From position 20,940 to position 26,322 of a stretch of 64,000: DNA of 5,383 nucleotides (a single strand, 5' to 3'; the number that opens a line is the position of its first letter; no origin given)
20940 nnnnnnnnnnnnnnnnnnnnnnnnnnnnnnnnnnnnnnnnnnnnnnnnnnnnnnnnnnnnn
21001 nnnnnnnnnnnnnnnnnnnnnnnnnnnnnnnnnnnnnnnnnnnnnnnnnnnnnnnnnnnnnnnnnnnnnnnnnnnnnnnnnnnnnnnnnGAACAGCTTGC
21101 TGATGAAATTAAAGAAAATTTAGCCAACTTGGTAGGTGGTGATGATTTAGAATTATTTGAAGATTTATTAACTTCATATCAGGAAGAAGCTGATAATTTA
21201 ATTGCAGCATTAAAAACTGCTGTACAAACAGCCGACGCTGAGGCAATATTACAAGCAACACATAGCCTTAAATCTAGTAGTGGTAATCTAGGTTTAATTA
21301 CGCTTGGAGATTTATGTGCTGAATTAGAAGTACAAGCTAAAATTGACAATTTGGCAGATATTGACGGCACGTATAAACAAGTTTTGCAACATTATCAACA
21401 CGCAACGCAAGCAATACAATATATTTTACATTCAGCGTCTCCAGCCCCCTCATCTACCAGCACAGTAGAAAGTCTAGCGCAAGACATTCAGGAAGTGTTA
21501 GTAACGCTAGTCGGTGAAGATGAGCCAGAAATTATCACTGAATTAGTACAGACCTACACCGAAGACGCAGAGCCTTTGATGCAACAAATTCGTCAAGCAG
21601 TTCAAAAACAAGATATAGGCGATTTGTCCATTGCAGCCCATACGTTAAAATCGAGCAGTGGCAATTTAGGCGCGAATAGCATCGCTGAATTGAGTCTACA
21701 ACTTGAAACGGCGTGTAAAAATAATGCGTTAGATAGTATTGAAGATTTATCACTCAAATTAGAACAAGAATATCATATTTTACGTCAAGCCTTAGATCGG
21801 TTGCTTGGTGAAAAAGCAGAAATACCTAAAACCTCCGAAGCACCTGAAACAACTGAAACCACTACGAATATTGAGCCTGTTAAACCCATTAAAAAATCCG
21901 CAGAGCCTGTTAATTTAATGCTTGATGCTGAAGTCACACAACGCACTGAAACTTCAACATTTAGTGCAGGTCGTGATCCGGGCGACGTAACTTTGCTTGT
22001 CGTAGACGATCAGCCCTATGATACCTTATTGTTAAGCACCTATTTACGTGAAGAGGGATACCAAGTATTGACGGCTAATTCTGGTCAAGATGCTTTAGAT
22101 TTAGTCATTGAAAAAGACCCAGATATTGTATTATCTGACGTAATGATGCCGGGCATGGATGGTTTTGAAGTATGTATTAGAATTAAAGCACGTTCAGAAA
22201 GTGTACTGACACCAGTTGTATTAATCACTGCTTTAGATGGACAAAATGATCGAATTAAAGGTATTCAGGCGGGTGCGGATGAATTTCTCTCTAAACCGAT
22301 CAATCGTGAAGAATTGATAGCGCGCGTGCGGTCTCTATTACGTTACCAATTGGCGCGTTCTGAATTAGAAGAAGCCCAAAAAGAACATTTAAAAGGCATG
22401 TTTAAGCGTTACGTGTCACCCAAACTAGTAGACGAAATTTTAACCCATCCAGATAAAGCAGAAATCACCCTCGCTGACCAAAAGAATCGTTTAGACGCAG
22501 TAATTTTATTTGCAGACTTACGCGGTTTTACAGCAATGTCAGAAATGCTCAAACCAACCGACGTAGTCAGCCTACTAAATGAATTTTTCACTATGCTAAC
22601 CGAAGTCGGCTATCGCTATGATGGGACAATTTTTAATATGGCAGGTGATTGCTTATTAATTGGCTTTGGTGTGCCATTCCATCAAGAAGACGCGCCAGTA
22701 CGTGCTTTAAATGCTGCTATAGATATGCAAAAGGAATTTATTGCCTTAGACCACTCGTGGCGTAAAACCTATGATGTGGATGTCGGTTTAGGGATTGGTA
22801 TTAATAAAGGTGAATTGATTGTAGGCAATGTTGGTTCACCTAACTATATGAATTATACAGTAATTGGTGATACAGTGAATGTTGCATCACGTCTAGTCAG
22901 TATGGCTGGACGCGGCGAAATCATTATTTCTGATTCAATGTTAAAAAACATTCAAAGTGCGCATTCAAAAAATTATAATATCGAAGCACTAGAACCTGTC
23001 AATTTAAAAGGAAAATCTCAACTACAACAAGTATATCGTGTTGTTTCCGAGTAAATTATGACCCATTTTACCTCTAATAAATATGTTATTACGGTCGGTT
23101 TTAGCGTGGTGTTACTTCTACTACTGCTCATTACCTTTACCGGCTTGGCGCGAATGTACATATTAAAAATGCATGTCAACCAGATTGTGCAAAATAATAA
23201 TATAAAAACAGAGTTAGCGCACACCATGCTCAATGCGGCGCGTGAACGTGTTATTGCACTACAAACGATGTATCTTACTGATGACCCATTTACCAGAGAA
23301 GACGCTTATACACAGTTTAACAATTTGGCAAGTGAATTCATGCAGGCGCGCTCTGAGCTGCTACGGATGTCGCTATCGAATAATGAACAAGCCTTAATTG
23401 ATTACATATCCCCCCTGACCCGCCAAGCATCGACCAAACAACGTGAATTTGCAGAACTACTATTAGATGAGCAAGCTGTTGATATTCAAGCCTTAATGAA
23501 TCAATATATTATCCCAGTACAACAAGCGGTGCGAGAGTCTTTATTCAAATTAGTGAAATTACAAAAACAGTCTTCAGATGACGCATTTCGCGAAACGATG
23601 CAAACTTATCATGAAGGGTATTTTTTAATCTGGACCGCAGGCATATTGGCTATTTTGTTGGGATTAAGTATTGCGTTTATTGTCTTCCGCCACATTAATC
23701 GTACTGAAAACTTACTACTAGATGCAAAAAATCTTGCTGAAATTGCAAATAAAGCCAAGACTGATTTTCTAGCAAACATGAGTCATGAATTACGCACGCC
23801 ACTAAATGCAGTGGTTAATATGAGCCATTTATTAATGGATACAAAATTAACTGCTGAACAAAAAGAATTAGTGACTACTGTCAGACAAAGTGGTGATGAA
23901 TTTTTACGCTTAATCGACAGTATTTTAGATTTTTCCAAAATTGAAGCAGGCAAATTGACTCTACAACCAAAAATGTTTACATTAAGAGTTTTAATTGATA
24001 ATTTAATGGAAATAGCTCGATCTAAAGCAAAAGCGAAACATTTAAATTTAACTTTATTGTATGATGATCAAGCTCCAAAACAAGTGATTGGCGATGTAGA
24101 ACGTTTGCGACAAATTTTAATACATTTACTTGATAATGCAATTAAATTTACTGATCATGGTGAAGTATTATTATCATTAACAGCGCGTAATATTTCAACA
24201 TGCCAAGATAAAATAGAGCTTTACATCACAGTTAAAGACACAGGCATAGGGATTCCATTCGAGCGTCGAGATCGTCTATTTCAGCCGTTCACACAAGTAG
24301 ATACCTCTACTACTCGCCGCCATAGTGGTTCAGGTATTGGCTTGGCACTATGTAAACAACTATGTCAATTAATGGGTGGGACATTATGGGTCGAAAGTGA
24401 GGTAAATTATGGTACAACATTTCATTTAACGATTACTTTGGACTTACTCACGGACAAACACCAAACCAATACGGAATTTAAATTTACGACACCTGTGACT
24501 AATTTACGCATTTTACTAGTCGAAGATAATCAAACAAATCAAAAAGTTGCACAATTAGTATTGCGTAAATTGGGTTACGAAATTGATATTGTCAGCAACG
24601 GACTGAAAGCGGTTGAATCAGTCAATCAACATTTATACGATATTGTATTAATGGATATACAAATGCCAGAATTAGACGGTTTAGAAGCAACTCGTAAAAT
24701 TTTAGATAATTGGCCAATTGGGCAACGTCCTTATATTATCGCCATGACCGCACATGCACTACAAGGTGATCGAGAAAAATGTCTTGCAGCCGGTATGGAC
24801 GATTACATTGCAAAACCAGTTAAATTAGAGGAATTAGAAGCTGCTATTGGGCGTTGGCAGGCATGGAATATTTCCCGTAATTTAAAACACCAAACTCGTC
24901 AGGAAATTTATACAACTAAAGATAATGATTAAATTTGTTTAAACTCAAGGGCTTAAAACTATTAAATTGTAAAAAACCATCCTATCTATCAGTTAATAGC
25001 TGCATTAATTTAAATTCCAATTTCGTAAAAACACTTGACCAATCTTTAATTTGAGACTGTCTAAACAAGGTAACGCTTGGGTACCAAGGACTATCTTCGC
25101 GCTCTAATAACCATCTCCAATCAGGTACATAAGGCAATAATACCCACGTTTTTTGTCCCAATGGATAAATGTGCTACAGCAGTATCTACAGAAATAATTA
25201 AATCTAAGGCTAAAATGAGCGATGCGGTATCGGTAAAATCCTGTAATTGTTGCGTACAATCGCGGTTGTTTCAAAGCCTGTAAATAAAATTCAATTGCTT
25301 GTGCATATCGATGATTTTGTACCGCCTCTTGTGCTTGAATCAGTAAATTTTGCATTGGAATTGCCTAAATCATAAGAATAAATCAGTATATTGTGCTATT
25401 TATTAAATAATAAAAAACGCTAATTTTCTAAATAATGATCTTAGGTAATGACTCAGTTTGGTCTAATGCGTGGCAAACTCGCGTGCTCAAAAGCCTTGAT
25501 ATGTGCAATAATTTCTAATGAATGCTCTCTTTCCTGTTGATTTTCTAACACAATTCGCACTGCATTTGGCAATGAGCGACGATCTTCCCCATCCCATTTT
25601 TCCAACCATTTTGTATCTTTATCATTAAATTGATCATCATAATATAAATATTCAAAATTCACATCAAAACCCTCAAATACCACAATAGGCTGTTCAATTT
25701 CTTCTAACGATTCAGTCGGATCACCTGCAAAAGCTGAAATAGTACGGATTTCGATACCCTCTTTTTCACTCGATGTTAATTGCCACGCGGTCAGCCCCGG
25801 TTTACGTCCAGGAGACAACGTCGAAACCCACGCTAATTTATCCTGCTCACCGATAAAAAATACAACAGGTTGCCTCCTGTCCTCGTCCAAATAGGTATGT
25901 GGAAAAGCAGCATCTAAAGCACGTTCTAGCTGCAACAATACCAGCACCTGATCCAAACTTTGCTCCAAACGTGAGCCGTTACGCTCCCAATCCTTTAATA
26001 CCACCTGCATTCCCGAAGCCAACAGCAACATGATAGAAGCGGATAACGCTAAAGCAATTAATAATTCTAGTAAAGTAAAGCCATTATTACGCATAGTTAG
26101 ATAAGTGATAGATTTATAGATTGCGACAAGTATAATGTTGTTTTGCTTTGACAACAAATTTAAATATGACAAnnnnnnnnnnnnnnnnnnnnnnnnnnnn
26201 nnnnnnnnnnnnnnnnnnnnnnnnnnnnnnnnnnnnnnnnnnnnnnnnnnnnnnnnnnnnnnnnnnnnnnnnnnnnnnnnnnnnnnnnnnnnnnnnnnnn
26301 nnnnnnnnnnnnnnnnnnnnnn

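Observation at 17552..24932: YfiR-like periplasmic protein + ~1630-aa all-in-one phosphorelay ending in an adenylyl/guanylyl cyclase + second hybrid kinase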

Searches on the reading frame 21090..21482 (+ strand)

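Call 10: search_protein_families(library=pfam, proteins=[window:21090-21482:+], max_evalue=0.01)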
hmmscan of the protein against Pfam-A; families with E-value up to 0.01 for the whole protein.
window:21090-21482:+ (131 aa): 3 families
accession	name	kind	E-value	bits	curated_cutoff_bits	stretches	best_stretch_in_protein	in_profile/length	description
PF01627.28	Hpt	-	8.1e-13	48.9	24.6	1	25-97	1-73/84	Hpt domain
PF25398.1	CUX1_N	-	0.0059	17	27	0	3-45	47-88/116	CUX1-like, N-terminal tRNA-binding arm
PF07743.18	HSCB_C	-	0.0078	17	22.1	0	6-61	11-64/74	HSCB C-terminal oligomerisation domain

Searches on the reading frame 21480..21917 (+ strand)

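Call 10: search_protein_families(library=pfam, proteins=[window:21480-21917:+], max_evalue=0.01)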
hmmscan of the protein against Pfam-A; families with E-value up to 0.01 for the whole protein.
window:21480-21917:+ (146 aa): 1 family
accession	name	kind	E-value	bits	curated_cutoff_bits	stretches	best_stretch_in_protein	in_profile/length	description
PF01627.28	Hpt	-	1.3e-15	57.8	24.6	1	21-103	1-83/84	Hpt domain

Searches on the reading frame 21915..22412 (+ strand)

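Call 10: search_protein_families(library=pfam, proteins=[window:21915-22412:+], max_evalue=0.01)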
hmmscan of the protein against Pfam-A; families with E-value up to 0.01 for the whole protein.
window:21915-22412:+ (166 aa): 1 family
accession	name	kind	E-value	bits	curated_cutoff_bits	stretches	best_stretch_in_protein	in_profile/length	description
PF00072.30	Response_reg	-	3e-30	105.1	30.2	1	28-139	2-111/111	Response regulator receiver domain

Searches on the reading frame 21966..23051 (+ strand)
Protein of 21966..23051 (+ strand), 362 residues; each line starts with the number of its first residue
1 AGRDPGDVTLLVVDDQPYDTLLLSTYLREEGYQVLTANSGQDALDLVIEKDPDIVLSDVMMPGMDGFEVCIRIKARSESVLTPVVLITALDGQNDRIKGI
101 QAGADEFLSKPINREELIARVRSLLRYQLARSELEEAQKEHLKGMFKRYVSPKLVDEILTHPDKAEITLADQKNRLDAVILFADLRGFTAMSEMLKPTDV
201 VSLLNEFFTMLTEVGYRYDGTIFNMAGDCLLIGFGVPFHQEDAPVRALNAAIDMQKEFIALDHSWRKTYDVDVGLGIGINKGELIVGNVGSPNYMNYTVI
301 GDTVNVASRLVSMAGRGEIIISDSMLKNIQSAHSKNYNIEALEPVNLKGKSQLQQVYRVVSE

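Call 51: find_homologous_proteins(query=window:21966-23051:+)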
Query window:21966-23051:+ (362 aa): 7893 proteins with E <= 0.001 among 8000 candidates; the best 120 are listed.
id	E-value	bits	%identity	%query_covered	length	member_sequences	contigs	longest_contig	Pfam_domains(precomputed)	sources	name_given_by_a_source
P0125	8.3e-177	605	91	83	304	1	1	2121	PF00211.26,PF00072.31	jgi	jgi:class 3 adenylate cyclase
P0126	8.9e-168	576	74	98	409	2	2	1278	PF00211.26,PF00072.31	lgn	-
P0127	4.3e-163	560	72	98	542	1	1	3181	PF00211.26,PF00072.31,PF01627.29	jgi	jgi:class 3 adenylate cyclase/CheY-like chemotaxis protein/HPt (histidine-containing phosphotransfer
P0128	4.2e-162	557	72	98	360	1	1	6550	PF00211.26,PF00072.31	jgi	jgi:class 3 adenylate cyclase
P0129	4.6e-155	534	71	95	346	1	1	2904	PF00211.26,PF00072.31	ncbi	ncbi:MAG: adenylate/guanylate cyclase domain-containing protein, partial [Pseudomonadota bacterium]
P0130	3.3e-150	518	66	97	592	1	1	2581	PF00211.26,PF00072.31,PF01627.29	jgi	jgi:class 3 adenylate cyclase/HPt (histidine-containing phosphotransfer) domain-containing protein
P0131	8.3e-144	497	76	83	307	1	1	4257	PF00211.26,PF00072.31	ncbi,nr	ncbi:MAG: hypothetical protein BWK79_17895 [Beggiatoa sp. IS2]|nr:MAG: hypothetical protein BWK79_17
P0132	1.1e-143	497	71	90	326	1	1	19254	PF00211.26,PF00072.31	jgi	jgi:class 3 adenylate cyclase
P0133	7.8e-139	481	63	98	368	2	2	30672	PF00211.26,PF00072.31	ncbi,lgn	-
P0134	8.5e-137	474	62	96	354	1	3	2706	PF00211.26,PF00072.31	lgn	-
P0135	2.6e-136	472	63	98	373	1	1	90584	PF00211.26,PF00072.31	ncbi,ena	-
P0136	7.0e-132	458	69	83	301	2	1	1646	PF00211.26,PF00072.31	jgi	-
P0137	1.3e-130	454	63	92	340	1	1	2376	PF00211.26,PF00072.31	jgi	-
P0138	1.7e-126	440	63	89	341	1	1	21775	PF00211.26,PF00072.31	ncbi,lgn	-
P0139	1.1e-125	437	62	92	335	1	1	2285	PF00211.26,PF00072.31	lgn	-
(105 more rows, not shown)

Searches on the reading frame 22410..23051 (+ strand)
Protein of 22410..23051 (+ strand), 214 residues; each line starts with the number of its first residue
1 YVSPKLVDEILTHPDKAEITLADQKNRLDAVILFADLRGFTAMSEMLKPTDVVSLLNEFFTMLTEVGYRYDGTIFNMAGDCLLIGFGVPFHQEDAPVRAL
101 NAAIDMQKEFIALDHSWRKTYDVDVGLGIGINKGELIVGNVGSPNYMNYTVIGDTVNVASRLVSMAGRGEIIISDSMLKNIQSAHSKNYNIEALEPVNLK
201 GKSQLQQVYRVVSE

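Call 10: search_protein_families(library=pfam, proteins=[window:22410-23051:+], max_evalue=0.01)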
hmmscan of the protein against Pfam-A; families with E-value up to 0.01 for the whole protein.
window:22410-23051:+ (214 aa): 1 family
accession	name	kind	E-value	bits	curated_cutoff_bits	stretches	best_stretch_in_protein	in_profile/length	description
PF00211.25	Guanylate_cyc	-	3.1e-26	92.5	21.9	1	30-207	9-178/183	Adenylate and Guanylate cyclase catalytic domain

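Call 16: search_solved_structures(query=window:22410-23051:+, show_alignments=3, max_evalue=0.00001)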
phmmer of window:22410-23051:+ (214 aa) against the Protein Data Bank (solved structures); distinct sequences matched with E-value up to 0.00001: 53.
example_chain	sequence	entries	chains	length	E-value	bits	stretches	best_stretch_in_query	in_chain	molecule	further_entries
3r5g_A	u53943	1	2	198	1.4e-27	99.9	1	27-212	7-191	CyaB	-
2w01_A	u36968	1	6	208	1.5e-26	96.6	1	27-181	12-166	ADENYLATE CYCLASE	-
6fht_A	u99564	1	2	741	1.2e-25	93.6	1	26-181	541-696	Bacteriophytochrome,Adenylate cyclase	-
5x4t_A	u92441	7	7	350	3e-21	79.2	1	27-212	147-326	Photoactivated adenylyl cyclase | Family 3 adenylate cyclase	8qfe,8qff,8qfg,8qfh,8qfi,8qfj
9f1z_A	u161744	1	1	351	3e-21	79.2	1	27-212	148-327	Family 3 adenylate cyclase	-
5x4u_A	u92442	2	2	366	3.4e-21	79.1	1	27-212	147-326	Photoactivated adenylyl cyclase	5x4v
4yus_A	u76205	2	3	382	3.7e-21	78.9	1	27-212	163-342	Family 3 adenylate cyclase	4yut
9f1w_A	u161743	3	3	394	4e-21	78.8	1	27-212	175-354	Family 3 adenylate cyclase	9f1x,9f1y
5mbg_A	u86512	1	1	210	2.9e-19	72.8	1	28-210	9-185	Beta subunit of photoactivated adenylyl cyclase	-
5mbk_A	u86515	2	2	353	6.7e-19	71.6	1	26-210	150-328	Beta subunit of photoactivated adenylyl cyclase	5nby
5m27_A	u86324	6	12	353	6.8e-19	71.6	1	26-210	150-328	Beta subunit of photoactivated adenylyl cyclase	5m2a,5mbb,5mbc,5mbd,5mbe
5mbj_A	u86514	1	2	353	6.8e-19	71.5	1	26-210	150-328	Beta subunit of photoactivated adenylyl cyclase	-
5mbh_A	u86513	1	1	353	8.9e-18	67.9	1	26-210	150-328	Beta subunit of photoactivated adenylyl cyclase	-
1wc1_A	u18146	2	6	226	1.1e-15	61.1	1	30-177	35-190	ADENYLATE CYCLASE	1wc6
1wc0_A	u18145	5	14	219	1.7e-15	60.5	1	31-177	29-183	ADENYLATE CYCLASE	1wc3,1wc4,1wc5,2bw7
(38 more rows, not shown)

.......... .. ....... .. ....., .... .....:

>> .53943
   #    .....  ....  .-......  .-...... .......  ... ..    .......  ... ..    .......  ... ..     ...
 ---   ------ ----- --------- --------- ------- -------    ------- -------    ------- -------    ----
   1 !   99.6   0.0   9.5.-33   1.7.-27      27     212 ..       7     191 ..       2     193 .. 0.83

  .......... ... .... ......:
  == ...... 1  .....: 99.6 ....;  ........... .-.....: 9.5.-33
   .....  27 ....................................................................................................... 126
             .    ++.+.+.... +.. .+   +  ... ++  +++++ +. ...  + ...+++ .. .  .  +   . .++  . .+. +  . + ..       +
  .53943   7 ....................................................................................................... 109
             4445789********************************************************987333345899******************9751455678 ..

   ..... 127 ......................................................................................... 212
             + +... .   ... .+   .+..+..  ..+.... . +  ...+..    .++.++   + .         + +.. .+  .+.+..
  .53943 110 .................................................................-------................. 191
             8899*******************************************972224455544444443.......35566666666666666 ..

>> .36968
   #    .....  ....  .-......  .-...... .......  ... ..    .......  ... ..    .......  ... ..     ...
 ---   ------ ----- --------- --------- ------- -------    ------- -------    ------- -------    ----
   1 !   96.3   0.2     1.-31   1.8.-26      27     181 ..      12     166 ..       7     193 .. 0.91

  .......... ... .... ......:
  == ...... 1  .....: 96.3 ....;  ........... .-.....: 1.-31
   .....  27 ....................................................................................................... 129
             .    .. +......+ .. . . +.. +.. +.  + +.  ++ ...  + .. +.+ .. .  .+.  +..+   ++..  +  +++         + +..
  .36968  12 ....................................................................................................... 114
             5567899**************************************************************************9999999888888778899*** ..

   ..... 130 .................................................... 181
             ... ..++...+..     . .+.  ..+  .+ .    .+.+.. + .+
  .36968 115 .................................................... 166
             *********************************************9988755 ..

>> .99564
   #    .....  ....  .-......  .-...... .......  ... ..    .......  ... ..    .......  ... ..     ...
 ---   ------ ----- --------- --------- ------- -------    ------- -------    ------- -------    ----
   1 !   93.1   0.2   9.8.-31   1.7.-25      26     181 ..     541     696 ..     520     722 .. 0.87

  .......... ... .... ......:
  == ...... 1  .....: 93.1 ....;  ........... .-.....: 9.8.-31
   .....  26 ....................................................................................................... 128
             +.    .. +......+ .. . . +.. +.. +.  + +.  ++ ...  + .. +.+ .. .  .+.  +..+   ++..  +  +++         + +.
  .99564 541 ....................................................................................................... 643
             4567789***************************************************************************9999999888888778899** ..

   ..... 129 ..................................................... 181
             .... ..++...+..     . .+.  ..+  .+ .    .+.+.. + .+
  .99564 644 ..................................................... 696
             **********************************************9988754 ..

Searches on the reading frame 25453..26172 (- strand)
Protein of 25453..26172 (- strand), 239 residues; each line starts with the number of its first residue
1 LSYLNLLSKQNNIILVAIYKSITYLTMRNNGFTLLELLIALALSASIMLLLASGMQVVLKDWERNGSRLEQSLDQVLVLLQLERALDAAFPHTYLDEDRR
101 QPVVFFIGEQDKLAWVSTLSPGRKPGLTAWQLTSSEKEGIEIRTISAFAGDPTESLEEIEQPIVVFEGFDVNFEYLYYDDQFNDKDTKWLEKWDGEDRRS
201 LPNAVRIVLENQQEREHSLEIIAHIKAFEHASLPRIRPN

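Call 15: search_protein_families(library=pfam, proteins=[window:25453-26172:-], max_evalue=0.001)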
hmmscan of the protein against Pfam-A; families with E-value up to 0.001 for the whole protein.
window:25453-26172:- (239 aa): 2 families
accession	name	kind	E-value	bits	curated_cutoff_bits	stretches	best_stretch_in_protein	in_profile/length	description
PF07963.17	N_methyl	-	2.6e-06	27.2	21.2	1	27-51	2-26/27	Prokaryotic N-terminal methylation motif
PF11612.13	T2SSJ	-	0.00032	21.4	28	1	173-213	97-132/140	Type II secretion system (T2SS), protein J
